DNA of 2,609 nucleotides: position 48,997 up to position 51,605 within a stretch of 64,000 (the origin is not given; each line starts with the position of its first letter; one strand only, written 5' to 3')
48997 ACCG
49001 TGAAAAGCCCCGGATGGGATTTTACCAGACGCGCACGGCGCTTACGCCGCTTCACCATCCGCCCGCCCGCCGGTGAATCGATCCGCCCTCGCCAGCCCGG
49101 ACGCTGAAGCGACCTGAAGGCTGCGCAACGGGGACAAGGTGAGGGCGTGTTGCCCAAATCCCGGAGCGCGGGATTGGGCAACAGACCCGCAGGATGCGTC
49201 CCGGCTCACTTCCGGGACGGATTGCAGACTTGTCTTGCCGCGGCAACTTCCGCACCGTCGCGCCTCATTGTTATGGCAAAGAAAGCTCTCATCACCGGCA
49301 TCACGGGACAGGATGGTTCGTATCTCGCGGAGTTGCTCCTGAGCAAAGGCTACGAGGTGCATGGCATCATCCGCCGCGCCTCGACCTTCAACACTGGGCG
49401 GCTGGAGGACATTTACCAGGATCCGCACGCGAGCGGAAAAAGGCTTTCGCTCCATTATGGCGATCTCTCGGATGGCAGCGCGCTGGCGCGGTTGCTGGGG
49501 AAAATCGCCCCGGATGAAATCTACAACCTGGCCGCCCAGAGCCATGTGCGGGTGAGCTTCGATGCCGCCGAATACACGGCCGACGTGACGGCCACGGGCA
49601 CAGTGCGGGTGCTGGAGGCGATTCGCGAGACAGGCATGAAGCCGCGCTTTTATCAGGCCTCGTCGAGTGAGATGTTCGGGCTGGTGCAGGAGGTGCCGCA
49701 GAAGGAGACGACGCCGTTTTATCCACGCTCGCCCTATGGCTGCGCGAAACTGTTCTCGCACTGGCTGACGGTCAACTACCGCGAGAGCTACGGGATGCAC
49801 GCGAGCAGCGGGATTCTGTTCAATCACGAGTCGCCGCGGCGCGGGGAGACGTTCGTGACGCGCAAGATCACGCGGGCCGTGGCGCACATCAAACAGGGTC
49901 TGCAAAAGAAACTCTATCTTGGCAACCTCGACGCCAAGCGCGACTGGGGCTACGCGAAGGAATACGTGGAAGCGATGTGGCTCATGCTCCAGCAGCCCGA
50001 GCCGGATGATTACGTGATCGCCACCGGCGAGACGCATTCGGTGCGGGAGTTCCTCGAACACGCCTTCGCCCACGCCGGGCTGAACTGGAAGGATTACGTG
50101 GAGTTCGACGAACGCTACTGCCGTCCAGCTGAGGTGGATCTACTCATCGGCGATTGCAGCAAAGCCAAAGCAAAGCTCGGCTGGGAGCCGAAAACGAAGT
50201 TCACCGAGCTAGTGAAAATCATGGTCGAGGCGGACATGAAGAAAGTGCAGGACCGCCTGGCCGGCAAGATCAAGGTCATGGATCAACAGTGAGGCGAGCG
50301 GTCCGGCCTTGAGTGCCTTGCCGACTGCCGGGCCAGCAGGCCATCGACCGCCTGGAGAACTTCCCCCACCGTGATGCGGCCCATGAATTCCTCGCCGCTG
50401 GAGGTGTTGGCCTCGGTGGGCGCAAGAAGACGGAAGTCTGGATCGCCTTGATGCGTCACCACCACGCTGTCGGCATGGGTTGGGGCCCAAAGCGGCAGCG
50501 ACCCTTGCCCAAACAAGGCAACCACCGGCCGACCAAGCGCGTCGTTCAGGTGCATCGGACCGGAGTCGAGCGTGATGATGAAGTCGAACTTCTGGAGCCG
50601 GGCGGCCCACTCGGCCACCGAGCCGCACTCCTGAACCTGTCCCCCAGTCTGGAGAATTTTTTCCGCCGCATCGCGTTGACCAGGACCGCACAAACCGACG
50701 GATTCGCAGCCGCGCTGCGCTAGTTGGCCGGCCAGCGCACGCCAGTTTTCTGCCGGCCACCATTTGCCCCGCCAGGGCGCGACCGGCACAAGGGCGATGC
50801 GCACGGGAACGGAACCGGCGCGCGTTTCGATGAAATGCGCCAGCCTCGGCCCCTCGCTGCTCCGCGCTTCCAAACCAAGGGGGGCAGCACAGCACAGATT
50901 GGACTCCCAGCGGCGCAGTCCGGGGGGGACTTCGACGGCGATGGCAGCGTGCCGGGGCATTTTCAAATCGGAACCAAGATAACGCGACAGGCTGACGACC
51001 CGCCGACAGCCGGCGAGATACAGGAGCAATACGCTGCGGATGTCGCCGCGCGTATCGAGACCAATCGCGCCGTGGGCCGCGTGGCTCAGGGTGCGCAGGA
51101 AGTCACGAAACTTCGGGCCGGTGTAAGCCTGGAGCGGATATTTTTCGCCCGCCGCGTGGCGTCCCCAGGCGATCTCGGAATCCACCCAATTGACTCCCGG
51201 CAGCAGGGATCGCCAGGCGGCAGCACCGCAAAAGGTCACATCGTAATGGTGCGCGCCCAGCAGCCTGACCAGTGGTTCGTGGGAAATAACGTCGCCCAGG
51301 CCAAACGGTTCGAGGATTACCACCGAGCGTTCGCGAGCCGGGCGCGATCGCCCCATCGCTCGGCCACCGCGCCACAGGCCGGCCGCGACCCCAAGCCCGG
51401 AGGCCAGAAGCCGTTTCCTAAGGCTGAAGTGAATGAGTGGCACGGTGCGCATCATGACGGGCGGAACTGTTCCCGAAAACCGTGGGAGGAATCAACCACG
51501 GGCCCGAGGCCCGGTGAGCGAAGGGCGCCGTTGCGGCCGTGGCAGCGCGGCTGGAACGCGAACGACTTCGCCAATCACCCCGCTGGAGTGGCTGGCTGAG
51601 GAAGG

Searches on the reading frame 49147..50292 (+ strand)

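Call 68: search_protein_families(library=pfam, proteins=[window:49147-50292:+], max_evalue=0.00001)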
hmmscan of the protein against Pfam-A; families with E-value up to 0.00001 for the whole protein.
window:49147-50292:+ (381 aa): 3 families
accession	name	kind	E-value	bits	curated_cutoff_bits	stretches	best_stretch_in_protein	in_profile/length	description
PF16363.11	GDP_Man_Dehyd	-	1.4e-148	495.3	27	1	48-359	1-332/332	GDP-mannose 4,6 dehydratase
PF01370.27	Epimerase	-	1.6e-76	257.3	20.9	1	47-292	1-240/240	NAD dependent epimerase/dehydratase family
PF04321.23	RmlD_sub_bind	-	4.5e-08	33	27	1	46-202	2-130/287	RmlD substrate binding domain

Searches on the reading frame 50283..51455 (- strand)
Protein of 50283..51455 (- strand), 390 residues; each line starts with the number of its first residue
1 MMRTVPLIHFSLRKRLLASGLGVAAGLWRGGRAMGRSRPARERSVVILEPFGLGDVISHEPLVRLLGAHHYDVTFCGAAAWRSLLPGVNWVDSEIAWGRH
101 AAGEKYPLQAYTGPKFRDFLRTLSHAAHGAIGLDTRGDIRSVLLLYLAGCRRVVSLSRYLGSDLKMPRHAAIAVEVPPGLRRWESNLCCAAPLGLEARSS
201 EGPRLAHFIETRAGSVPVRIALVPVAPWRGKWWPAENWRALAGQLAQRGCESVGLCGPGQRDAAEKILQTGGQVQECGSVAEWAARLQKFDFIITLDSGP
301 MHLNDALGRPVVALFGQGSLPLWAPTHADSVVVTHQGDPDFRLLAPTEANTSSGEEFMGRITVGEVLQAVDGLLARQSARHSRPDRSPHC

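Call 68: search_protein_families(library=pfam, proteins=[window:50283-51455:-], max_evalue=0.00001)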
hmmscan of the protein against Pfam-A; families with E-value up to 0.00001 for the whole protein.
window:50283-51455:- (390 aa): 1 family
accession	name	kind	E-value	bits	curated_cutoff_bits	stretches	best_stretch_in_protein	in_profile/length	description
PF01075.23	Glyco_transf_9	-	2.5e-20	73.3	22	1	220-334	108-228/247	Glycosyltransferase family 9 (heptosyltransferase)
